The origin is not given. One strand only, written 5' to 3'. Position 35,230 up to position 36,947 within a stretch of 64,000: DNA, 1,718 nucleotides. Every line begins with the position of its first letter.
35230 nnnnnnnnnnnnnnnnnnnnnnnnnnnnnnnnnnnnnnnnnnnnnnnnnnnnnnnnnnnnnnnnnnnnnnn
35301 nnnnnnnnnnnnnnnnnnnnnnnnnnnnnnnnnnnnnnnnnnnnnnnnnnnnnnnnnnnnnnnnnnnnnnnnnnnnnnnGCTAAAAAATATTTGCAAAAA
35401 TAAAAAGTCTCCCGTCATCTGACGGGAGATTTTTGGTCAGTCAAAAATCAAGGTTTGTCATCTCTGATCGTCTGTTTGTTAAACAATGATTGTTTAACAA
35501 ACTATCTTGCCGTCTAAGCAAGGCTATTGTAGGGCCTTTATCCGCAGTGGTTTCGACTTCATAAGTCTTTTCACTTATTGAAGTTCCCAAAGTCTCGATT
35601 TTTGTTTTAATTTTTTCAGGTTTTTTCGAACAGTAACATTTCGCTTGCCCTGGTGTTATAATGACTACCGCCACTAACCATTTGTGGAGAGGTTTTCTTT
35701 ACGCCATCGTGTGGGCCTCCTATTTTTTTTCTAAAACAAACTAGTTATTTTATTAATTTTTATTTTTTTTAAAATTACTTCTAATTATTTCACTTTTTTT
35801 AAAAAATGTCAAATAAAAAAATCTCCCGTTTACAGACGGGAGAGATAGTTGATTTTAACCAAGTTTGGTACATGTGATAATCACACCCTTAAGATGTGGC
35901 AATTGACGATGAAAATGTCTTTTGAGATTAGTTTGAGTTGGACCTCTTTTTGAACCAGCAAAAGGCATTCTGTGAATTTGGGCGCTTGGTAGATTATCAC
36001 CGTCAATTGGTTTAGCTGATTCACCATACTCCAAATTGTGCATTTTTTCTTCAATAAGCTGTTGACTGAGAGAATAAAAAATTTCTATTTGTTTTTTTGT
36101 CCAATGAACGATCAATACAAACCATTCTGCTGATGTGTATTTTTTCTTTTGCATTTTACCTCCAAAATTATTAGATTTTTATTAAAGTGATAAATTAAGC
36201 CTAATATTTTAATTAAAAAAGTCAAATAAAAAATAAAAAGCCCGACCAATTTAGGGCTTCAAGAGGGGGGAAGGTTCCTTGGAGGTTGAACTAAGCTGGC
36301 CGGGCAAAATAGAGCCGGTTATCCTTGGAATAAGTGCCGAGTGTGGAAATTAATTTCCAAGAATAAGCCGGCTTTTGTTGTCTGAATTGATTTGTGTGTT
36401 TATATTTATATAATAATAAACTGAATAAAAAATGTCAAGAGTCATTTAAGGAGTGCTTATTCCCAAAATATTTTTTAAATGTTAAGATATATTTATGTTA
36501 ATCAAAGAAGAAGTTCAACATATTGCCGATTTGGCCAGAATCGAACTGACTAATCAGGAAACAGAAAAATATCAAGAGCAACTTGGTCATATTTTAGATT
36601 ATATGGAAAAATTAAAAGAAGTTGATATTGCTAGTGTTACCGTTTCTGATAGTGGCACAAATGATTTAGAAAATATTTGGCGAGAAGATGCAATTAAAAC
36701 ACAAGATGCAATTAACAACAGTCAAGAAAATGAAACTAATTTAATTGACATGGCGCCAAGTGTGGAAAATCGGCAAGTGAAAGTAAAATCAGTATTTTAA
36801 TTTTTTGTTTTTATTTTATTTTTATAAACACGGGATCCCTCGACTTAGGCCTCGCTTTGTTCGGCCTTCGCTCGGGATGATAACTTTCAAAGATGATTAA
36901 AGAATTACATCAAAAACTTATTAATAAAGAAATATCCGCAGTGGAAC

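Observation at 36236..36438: Minus-strand unit of consensus promoter, roughly 165-nt GC-rich structured RNA, intrinsic terminator, and a strong-RBS 99-aa ORF: candidate riboswitch/attenuator or terminated sRNA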

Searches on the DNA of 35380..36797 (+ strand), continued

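Call 90: search_with_rna_model(model_id=R1, sources=[L001, L010, L013, L016, L007, L088, L090, L086, L085, L004, L008], max_evalue=10, filters=off, show_alignments=0)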
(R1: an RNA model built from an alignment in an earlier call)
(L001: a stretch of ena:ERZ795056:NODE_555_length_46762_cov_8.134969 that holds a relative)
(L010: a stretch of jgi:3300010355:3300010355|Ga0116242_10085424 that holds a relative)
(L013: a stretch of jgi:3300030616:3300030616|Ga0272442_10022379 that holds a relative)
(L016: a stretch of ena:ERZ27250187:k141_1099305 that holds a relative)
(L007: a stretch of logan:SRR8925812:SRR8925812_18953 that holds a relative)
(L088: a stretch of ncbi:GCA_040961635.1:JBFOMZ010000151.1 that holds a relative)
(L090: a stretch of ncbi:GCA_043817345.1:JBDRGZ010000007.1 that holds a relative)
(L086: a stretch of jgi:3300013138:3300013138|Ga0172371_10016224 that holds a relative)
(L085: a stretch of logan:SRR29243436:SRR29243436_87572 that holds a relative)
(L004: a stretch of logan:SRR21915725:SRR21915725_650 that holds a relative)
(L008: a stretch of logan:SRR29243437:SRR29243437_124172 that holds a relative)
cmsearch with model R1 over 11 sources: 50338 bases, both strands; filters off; matches with E-value up to 10: 74.
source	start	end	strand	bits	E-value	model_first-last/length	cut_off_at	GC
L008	98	250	+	173.3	4.5e-45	1-150/150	no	0.44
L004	2023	2176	+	144.9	2e-37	1-150/150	no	0.52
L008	90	240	-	24.2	7.2e-05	1-150/150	no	0.46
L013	1833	1960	+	14.6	0.028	1-150/150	no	0.34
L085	2029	2109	+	14.6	0.028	1-150/150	no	0.28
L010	1370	1471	-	13.6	0.053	1-150/150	no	0.29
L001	5209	5294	+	13.2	0.065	1-150/150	no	0.37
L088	2055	2175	-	13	0.074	1-150/150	no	0.47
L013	1082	1198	+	12.9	0.078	1-150/150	no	0.5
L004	1980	2090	-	12.1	0.13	1-150/150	no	0.44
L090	265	319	-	11.4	0.2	1-150/150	no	0.29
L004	3417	3455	-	11.4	0.2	1-150/150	no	0.28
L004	2396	2491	-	11.3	0.21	1-150/150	no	0.38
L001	6302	6369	-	10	0.49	1-150/150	no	0.26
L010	2327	2397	-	9.8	0.54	1-150/150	no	0.41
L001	6336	6387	+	9.8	0.55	1-150/150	no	0.29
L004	4772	4886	+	9.8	0.56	1-150/150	no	0.37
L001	2728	2787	+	9.6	0.61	1-150/150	no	0.25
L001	9625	9671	-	9.2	0.79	1-150/150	no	0.45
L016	94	184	+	8.8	0.98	1-150/150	no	0.3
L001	5757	5905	+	8.7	1.1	1-150/150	no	0.39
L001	5456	5577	+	8.5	1.2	1-150/150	no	0.43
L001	5798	5861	-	8.2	1.5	1-150/150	no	0.38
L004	2515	2586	-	8.2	1.5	1-150/150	no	0.29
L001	4658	4764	-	8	1.6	1-150/150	no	0.5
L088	3755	3818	-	8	1.7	1-150/150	no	0.36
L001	7136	7229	+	8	1.7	1-150/150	no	0.31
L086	1759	1848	-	7.9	1.7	1-150/150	no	0.42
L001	6010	6129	-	7.9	1.8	1-150/150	no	0.28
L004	5051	5157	-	7.7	2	1-150/150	no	0.28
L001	2816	2898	-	7.7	2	1-150/150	no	0.33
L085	681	760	+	7.7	2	1-150/150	no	0.32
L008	1057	1136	+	7.7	2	1-150/150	no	0.32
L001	11838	11882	-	7.6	2.1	1-150/150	no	0.2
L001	1865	1938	-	7.6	2.1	1-150/150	no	0.32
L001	9629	9681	+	7.6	2.2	1-150/150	no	0.43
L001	11857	11904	+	7.5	2.3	1-150/150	no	0.17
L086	368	443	+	7.5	2.3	1-150/150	no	0.36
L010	1430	1537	+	7.4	2.4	1-150/150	no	0.31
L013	1068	1189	-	7.3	2.6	1-150/150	no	0.49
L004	4199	4249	+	7.2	2.7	1-150/150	no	0.22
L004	5472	5542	-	7.2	2.7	1-150/150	no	0.3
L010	937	1002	-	7.2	2.7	1-150/150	no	0.45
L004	2091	2220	-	7.1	2.8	1-150/150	no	0.35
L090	3495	3535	+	7.1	2.9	1-150/150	no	0.37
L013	1667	1719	-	7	3.1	1-150/150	no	0.17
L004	2507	2587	+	6.8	3.5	1-150/150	no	0.31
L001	12211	12277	+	6.7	3.7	1-150/150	no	0.39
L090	279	358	+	6.6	4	1-150/150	no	0.29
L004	3788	3912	+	6.6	4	1-150/150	no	0.33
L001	2825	2889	+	6.4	4.5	1-150/150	no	0.35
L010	2762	2872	-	6.4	4.5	1-150/150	no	0.31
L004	8419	8479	-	6.4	4.6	1-150/150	no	0.26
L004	6418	6533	-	6.3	4.8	1-150/150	no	0.31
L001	11976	12087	-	6.3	4.8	1-150/150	no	0.43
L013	404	433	+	6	5.8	1-150/150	no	0.2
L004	3495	3604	-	6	5.8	1-150/150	no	0.28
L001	5238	5283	-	6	5.9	1-150/150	no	0.52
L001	8012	8123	+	5.9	5.9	1-150/150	no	0.47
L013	1829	1952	-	5.9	6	1-150/150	no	0.34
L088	1080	1136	-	5.8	6.6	1-150/150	no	0.33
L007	460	481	+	5.7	6.9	1-150/150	no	0.23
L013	507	586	-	5.7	6.9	1-150/150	no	0.24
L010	2613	2663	+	5.7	7.1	1-150/150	no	0.49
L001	7321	7345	+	5.6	7.4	1-150/150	no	0.28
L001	1423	1478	+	5.5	7.7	1-150/150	no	0.45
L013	854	953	+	5.5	7.9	1-150/150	no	0.31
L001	8044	8187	-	5.5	8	1-150/150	no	0.38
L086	1492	1608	+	5.4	8.1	1-150/150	no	0.3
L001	2700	2771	-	5.4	8.3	1-150/150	no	0.24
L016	259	346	+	5.4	8.4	1-150/150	no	0.26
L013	2710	2806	+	5.3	8.9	1-150/150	no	0.36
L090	1625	1688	+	5.2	9.4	1-150/150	no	0.27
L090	382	435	-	5.2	9.5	1-150/150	no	0.26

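Call 91: search_with_rna_model(model_id=R1, source=window, max_evalue=10, filters=default)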
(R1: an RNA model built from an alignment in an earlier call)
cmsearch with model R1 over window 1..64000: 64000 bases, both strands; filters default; matches with E-value up to 10: 2.
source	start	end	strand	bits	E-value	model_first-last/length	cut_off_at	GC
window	36228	36375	-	163.7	2.1e-42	1-150/150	no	0.45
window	52620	52677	-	7.6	2.7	1-150/150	no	0.43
